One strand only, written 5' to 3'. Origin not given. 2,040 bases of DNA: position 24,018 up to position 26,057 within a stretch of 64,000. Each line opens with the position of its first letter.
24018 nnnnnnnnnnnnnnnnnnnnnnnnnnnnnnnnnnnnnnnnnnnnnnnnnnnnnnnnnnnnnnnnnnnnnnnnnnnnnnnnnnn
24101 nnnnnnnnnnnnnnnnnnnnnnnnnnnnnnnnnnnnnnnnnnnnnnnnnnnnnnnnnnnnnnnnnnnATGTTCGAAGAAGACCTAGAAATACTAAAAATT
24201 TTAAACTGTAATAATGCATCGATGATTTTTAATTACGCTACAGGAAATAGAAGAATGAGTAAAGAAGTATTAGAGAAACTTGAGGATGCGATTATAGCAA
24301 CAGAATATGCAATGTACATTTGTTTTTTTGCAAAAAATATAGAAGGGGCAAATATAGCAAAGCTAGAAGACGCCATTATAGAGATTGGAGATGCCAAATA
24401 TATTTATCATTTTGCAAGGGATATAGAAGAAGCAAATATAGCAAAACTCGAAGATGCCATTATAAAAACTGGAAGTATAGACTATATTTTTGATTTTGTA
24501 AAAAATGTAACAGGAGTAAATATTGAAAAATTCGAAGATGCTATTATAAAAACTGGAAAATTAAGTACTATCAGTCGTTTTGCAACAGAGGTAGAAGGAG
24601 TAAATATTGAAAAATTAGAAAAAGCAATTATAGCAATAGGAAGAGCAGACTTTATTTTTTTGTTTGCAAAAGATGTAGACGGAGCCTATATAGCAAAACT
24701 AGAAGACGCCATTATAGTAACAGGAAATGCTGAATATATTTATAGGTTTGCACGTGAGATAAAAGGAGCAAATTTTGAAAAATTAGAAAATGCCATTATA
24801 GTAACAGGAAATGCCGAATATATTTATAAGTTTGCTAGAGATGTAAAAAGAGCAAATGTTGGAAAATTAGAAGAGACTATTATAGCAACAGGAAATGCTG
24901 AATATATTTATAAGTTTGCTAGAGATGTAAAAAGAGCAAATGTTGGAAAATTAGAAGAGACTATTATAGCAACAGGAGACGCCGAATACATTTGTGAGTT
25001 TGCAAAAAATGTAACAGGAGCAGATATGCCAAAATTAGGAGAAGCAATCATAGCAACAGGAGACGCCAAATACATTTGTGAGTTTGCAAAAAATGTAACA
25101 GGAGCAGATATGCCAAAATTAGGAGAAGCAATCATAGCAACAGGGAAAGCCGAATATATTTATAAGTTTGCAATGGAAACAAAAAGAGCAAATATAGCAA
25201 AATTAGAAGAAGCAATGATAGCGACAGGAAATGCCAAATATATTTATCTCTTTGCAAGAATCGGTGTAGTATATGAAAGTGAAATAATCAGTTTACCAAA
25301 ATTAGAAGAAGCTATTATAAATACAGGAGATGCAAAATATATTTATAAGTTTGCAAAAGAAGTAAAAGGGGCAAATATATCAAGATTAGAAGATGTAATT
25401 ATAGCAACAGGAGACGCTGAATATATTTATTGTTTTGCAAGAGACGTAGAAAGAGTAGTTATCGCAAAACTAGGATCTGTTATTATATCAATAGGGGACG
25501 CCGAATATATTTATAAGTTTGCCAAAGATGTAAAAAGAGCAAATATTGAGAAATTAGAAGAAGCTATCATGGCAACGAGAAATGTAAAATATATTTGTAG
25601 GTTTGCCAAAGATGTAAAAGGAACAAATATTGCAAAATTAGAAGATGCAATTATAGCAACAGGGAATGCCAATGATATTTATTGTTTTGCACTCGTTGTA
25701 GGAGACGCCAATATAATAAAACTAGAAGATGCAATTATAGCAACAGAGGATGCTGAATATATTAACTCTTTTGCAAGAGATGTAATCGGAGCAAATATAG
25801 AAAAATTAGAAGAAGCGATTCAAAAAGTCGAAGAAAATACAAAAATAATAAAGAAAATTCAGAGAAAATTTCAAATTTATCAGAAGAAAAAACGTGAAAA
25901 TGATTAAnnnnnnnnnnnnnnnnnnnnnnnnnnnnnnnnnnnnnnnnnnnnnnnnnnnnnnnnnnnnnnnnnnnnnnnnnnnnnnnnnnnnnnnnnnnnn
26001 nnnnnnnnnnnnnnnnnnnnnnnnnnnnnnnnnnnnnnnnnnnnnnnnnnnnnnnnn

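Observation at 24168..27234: Two paralogous cytoplasmic proteins made almost entirely of a 28-aa tandem repeat that I cannot place in a known family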

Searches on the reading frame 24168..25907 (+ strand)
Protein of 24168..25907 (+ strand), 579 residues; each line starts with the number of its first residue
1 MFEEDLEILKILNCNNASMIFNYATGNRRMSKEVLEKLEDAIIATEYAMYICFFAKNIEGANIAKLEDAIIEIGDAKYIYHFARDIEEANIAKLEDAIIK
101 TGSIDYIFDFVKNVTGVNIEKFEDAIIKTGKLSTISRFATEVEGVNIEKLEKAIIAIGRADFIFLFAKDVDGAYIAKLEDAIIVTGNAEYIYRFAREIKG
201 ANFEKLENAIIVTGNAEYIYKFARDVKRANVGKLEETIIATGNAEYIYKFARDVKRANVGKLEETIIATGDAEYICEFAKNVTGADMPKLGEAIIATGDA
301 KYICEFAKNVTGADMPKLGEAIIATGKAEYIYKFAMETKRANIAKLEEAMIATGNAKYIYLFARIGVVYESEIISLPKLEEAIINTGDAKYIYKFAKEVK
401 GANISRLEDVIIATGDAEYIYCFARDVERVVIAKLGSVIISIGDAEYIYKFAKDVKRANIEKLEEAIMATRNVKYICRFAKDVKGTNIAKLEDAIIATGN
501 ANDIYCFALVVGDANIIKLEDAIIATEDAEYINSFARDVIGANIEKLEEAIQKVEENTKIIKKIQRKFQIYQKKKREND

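Call 3: search_protein_families(library=pfam, proteins=[window:24168-25907:+], max_evalue=1)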
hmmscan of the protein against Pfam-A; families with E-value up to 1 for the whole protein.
window:24168-25907:+ (579 aa): 12 families
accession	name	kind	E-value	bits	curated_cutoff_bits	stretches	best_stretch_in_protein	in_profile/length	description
PF06683.16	DUF1184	-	6.3e-07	29.6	25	1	515-567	148-199/203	Protein of unknown function (DUF1184)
PF14418.11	OHA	-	0.00018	21.8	26.1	0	392-410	13-31/77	OST-HTH Associated domain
PF00752.23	XPG_N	-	0.016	16.1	22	0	219-279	10-69/101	XPG N-terminal domain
PF22471.2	Mcm2-like_OB_arc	-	0.041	14.3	27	0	194-215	17-36/73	Mcm2-like, OB fold, archaea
PF06882.17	DUF1263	-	0.053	14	27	0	309-327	23-41/57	Protein of unknown function (DUF1263)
PF22116.1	DUF6944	-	0.053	13.2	32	0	282-346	37-90/167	Family of unknown function (DUF6944)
PF22614.2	Slo-like_RCK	-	0.059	13.5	24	0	178-268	2-85/119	Calcium-activated potassium channel slowpoke-like RCK domain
PF20469.4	OLD-like_TOPRIM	-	0.12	13.4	23.2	0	181-224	6-51/67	Overcoming lysogenization defect protein-like, TOPRIM domain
PF03958.22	Secretin_N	-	0.13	12.9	28.2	0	208-224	42-58/69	Bacterial type II/III secretion system short domain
PF17792.6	ThiD2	-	0.19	12.6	23.5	0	526-565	67-106/124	ThiD2 family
PF10155.14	CNOT11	-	0.19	12.3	25.9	1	447-496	54-102/125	CCR4-NOT transcription complex subunit 11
PF24675.1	NpmA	-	0.35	10.6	60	0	385-400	31-46/214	16S rRNA (adenine(1408)-N(1))-methyltransferase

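Call 4: search_protein_families(library=ncbifam, proteins=[window:24168-25907:+], max_evalue=1)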
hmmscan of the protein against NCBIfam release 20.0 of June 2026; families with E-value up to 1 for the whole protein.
window:24168-25907:+ (579 aa): 6 families
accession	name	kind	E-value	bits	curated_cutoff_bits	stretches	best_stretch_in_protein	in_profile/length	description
TIGR00038.1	efp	equivalog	0.0023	17.7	185.8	1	92-163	57-128/184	elongation factor P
NF001810.0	PRK00529.1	subfamily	0.048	13.2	161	1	92-163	59-130/187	elongation factor P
NF001069.0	PRK00118.1-5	equivalog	0.089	13.2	194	1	535-573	46-84/110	putative DNA-binding protein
NF008616.0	PRK11595.1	equivalog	0.11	11.9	304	0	454-503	156-205/227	DNA utilization protein GntX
TIGR03543.1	divI1A_rptt_fam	hypoth_equivalog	0.18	12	154.2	0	513-556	57-100/178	DivIVA domain repeat protein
TIGR02280.1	PaaB1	equivalog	0.37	10.3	345.15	0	341-377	109-146/256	2-(1,2-epoxy-1,2-dihydrophenyl)acetyl-CoA isomerase PaaG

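Call 6: search_protein_families(library=padloc, proteins=[window:24168-25907:+], max_evalue=0.1)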
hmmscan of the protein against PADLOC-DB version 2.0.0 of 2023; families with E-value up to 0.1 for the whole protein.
window:24168-25907:+ (579 aa): 0 families

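Call 15: search_solved_structures(query=window:24168-25904:+, max_evalue=10, show_alignments=2)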
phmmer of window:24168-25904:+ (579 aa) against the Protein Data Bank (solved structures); distinct sequences matched with E-value up to 10: 0.

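Call 19: find_related_loci(query=window:24168-25904:+, collection=genome_contigs, flank=8000)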
Query window:24168-25904:+ (579 aa) in genome_contigs; peptide patterns used: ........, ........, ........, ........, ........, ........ (x = any residue, [..] = any of these).
143 stretches matched a pattern; 28 encode a relative of the query (tblastn E <= 1e-3); 28 distinct loci.
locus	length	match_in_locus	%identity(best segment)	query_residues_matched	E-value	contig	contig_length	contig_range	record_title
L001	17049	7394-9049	51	11-573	5e-154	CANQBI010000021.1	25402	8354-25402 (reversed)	MAG: uncultured Bacilli bacterium isolate Lapin-002__bin32 genome assembly, contig: Lapin-002__NODE_2532_length_25402_co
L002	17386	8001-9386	53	8-558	8e-135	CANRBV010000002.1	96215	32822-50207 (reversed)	MAG: uncultured Bacilli bacterium isolate Lapin-028__bin53 genome assembly, contig: Lapin-028__NODE_155_length_96215_cov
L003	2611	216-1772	48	1-566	2e-132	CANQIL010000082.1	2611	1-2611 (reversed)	MAG: uncultured Bacilli bacterium isolate Lapin-028__bin30 genome assembly, contig: Lapin-028__NODE_40562_length_2611_co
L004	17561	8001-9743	49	22-579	1e-147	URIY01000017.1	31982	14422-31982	uncultured Tenericutes bacterium isolate UMGS1045 genome assembly, contig: NODE_946_length_31982_cov_14.744699, whole ge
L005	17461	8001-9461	47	11-555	9e-109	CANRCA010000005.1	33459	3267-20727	MAG: uncultured Bacilli bacterium isolate Lapin-027__bin88 genome assembly, contig: Lapin-027__NODE_998_length_33459_cov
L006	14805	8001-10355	54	13-555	6e-106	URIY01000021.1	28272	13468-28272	uncultured Tenericutes bacterium isolate UMGS1045 genome assembly, contig: NODE_1138_length_28272_cov_14.899812, whole g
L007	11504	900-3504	53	11-551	2e-99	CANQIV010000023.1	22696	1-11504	MAG: uncultured Bacilli bacterium isolate Lapin-027__bin54 genome assembly, contig: Lapin-027__NODE_1997_length_22696_co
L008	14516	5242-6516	50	11-560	1e-98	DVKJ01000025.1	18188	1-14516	MAG TPA_asm: Candidatus Pelethosoma merdigallinarum isolate CHK195-5794 CHK195__C124668_L18188_ERR3414590, whole genome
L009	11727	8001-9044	52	11-560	3e-91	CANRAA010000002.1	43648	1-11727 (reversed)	MAG: uncultured Bacilli bacterium isolate Lapin-017__bin11 genome assembly, contig: Lapin-017__NODE_330_length_43648_cov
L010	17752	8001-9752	42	11-545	8e-90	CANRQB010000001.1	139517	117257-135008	MAG: uncultured Clostridia bacterium isolate Lapin-017__bin20 genome assembly, contig: Lapin-017__NODE_45_length_139517_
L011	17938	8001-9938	42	11-566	7e-89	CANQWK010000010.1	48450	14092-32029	MAG: uncultured Clostridia bacterium isolate Lapin-014__bin47 genome assembly, contig: Lapin-014__NODE_503_length_48450_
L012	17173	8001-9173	46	11-551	2e-84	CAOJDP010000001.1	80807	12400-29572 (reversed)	MAG TPA_asm: uncultured Bacillales bacterium isolate SRR15604593_bin.36_metawrap_v1.3_MAG genome assembly, contig: NODE.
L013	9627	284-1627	46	16-554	7e-84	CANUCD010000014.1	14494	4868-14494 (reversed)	MAG: uncultured Bacilli bacterium isolate chick22__bin16 genome assembly, contig: chick22__NODE_589_length_14494_cov_5.6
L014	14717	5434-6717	40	10-566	7e-83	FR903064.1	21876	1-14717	Mycoplasma sp. CAG:776 genomic scaffold, scf30, whole genome shotgun sequence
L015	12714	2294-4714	52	4-558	6e-82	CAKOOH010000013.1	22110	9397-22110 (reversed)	MAG: uncultured Bacilli bacterium isolate REFINED_METABAT215_TOP10_CONTIGS_1500_ASSEMBLY_K77_MERGED__Hadza_MoBio_hadza-I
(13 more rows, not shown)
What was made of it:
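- Members come mainly from gut Bacilli MAGs (call 19).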

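Call 32: search_protein_families(library=pfam, alignment_id=A2, max_evalue=0.00001)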
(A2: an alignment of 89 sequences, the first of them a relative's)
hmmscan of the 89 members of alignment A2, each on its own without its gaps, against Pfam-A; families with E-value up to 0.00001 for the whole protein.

A. member 1, L001:3779-4825:+ (349 aa): 2 families
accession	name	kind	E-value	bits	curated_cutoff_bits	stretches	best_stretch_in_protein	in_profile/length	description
PF01409.25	tRNA-synt_2d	-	4.3e-97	324.9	19.8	1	94-344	2-246/246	tRNA synthetases class II core domain (F)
PF02912.23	Phe_tRNA-synt_N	-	4.8e-19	68.5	22.3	1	22-89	2-69/69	Aminoacyl tRNA synthetase class II, N-terminal domain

B. families by the number of members that match (of 89 scanned): 115 families (the first 25 are shown)
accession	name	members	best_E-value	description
PF01409.25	tRNA-synt_2d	3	4.1e-97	tRNA synthetases class II core domain (F)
PF01432.26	Peptidase_M3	3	1.8e-74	Peptidase family M3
PF03483.22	B3_4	3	7e-64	B3/4 domain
PF17759.6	tRNA_synthFbeta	3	2.4e-48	Phenylalanyl tRNA synthetase beta chain CLM domain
PF03147.19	FDX-ACB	3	1.8e-30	Ferredoxin-fold anticodon binding domain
PF01588.26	tRNA_bind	3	3.7e-22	Putative tRNA binding domain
PF03484.21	B5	3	1.6e-20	tRNA synthetase B5 domain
PF02912.23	Phe_tRNA-synt_N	3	4.8e-19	Aminoacyl tRNA synthetase class II, N-terminal domain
PF08439.15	Peptidase_M3_N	3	1.8e-17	Oligopeptidase F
PF00684.25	DnaJ_CXXCXGXG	3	2.8e-14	DnaJ central domain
PF01556.23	DnaJ_C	2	1e-48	DnaJ C terminal domain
PF04055.27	Radical_SAM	2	4.8e-33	Radical SAM superfamily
PF00005.33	ABC_tran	2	6.7e-29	ABC transporter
PF00226.36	DnaJ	2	1.2e-27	DnaJ domain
PF01391.23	Collagen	2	1.8e-27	Collagen triple helix repeat (20 copies)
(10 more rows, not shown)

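Call 51: search_dna_similar(query=window:24168-25904:+, collection=phages, mode=protein, max_evalue=0.001, max_rows=25)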
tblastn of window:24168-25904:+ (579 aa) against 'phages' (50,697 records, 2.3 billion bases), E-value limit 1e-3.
No match.
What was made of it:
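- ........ phage genomes hold no relative (call 51).
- Tried and rejected: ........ phage genomes gave no hit (call 51).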

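Call 52: search_dna_similar(query=window:24168-25904:+, collection=plasmids, mode=protein, max_evalue=0.001, max_rows=25)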
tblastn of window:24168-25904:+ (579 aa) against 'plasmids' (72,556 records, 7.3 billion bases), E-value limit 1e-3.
Records with a match: 1; places in all: 3; records where one place covers at least 80% of the query: 0.
Best place of each record, by identity: <60% 1.
By first word of the organism name: Stutzerimonas 1.
By predicted mobility (MOB-suite, as given by PLSDB): non-mobilizable 1.
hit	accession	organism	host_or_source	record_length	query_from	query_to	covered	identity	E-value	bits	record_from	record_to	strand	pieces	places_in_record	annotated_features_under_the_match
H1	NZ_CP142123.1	Stutzerimonas frequens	wild soybean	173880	220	495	45%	33.0%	7e-9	131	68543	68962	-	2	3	hypothetical protein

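Call 53: find_related_loci(query=window:24168-25904:+, collection=viral_contigs, flank=8000)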
Query window:24168-25904:+ (579 aa) in viral_contigs; peptide patterns used: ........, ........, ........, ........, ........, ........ (x = any residue, [..] = any of these).
14 stretches matched a pattern, but none encodes a relative of the query by tblastn (E <= 1e-3).

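Call 54: get_annotated_region(hit=H1, flank=6000)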
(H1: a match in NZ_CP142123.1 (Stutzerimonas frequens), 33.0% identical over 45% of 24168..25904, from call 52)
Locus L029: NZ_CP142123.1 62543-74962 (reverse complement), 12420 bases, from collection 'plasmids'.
description: Stutzerimonas frequens strain XN05-1 plasmid unnamed, complete sequence
organism: Stutzerimonas frequens (NCBI taxid 2968969)
taxonomy: Bacteria; Pseudomonadota; Gammaproteobacteria; Pseudomonadales; Pseudomonadaceae; Stutzerimonas; Stutzerimonas frequens
host: -; source: wild soybean; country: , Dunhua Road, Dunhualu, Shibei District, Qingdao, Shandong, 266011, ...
typing (MOB-suite, as given by PLSDB): non-mobilizable
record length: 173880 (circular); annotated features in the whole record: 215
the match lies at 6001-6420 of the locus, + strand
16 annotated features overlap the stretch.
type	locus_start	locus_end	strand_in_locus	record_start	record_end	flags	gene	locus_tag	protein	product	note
CDS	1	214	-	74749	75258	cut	-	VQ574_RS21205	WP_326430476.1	lytic transglycosylase domain-containing protein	-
CDS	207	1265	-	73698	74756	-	-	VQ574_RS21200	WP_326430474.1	hypothetical protein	-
CDS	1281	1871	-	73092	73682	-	-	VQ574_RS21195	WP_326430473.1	hypothetical protein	-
CDS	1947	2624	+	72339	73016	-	-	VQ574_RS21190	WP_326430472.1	hypothetical protein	-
CDS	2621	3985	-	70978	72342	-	-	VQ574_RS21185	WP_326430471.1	toprim domain-containing protein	-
CDS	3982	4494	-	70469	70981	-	-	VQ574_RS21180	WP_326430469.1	thermonuclease family protein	-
CDS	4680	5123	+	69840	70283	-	-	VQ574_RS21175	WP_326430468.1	hypothetical protein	-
CDS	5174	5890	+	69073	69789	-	-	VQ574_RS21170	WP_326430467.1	hypothetical protein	-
CDS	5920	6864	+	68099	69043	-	-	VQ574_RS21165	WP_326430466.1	hypothetical protein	-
CDS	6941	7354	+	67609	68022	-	-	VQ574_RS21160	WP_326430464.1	hypothetical protein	-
CDS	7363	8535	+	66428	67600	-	-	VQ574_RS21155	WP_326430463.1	hypothetical protein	-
CDS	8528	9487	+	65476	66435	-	-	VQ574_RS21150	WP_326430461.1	site-specific integrase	GO:0015074 - DNA integration [Evidence IEA]; GO:0006310 - DNA recombination [Evidence IEA]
CDS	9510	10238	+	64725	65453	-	-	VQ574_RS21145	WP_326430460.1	hypothetical protein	-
CDS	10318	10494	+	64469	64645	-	-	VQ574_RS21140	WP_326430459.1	hypothetical protein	-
CDS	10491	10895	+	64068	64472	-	-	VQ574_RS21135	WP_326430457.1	hypothetical protein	-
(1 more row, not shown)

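Call 60: search_protein_families(library=pfam, proteins=[L029:5920-6861:+, L029:5174-5887:+, L029:6941-7351:+, L029:7363-8532:+], max_evalue=0.01)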
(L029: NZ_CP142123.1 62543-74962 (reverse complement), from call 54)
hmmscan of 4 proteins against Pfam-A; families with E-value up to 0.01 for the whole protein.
L029:5920-6861:+ (314 aa): 0 families

L029:5174-5887:+ (238 aa): 0 families

L029:6941-7351:+ (137 aa): 0 families

L029:7363-8532:+ (390 aa): 0 families

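Call 61: search_protein_families(library=phrogs, proteins=[window:24168-25904:+, L029:5920-6861:+], max_evalue=0.01)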
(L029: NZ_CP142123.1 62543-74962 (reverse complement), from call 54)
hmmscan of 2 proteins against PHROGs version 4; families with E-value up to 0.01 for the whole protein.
window:24168-25904:+ (579 aa): 5 families
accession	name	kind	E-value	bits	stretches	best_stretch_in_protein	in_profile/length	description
phrog_17591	-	unknown function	8.4e-05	23.7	0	415-431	40-56/68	-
phrog_26259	-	unknown function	0.00054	20.4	0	434-477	94-137/201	-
phrog_8555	-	unknown function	0.00095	20.4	0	518-553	21-55/61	-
phrog_9872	-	unknown function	0.0054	17.6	0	20-57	47-84/128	-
phrog_21221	-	unknown function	0.0058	17.9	0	331-377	18-64/66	-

L029:5920-6861:+ (314 aa): 1 family
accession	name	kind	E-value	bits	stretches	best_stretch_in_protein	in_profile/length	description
phrog_9747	-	unknown function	0.0055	17.6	0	6-86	61-142/147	-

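Call 96: predict_structure(alignment_id=A6)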
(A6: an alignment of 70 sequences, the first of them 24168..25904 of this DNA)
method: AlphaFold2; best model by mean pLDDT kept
length: 579 residues; sequences in the alignment: 70
mean_pLDDT: 90.9   pTM: 0.73
mean pLDDT of the five models: 90.9, 90.4, 88.5, 87.6, 86.7
residues with pLDDT >= 90: 371; 70-90: 193; 50-70: 13; < 50: 2
segments of 3 or more residues with pLDDT < 50: none
pLDDT, mean of each block of 10 residues (from residue 1): 58 73 77 84 85 87 94 95 95 95 89 89 82 81 87 82 86 89 95 97 97 98 97 98 98 98 98 98 98 98 97 96 98 93 95 98 86 87 95 93 90 88 81 83 89 88 93 94 94 95 96 94 96 96 95 91 88 84
secondary structure, 60 per line:
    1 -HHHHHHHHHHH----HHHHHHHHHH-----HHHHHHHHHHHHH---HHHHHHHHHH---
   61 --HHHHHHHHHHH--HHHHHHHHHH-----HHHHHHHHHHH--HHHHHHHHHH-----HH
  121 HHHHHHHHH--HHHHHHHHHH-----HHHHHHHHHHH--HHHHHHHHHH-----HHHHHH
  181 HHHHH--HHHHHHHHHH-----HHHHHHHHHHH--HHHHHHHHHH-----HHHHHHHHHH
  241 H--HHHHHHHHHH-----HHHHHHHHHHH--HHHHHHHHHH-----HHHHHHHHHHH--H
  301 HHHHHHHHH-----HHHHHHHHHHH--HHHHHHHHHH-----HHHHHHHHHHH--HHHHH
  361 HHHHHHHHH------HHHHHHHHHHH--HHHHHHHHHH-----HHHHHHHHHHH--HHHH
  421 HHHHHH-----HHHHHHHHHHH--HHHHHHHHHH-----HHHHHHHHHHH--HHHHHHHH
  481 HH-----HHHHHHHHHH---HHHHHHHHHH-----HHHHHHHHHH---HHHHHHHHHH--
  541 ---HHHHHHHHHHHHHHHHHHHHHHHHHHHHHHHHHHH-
elements in order: H2-12 H17-26 H32-44 H48-57 H63-73 H76-85 H91-101 H104-113 H119-129 H132-141 H147-157 H160-169 H175-185 H188-197 H203-213 H216-225 H231-241 H244-253 H259-269 H272-281 H287-297 H300-309 H315-325 H328-337 H343-353 H356-369 H376-386 H389-398 H404-414 H417-426 H432-442 H445-454 H460-470 H473-482 H488-497 H501-510 H516-525 H529-538 H544-578
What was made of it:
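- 24168..25907 (+): g1: 579-aa protein with a 37-aa N-terminal cap, 18 canonical 28-aa units (one with a 5-aa insertion at residues ~346-378), a degenerate 19th unit and a long C-terminal helix (residues 544-578). AlphaFold pLDDT 90.9 with 19 helix pairs (call 96).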
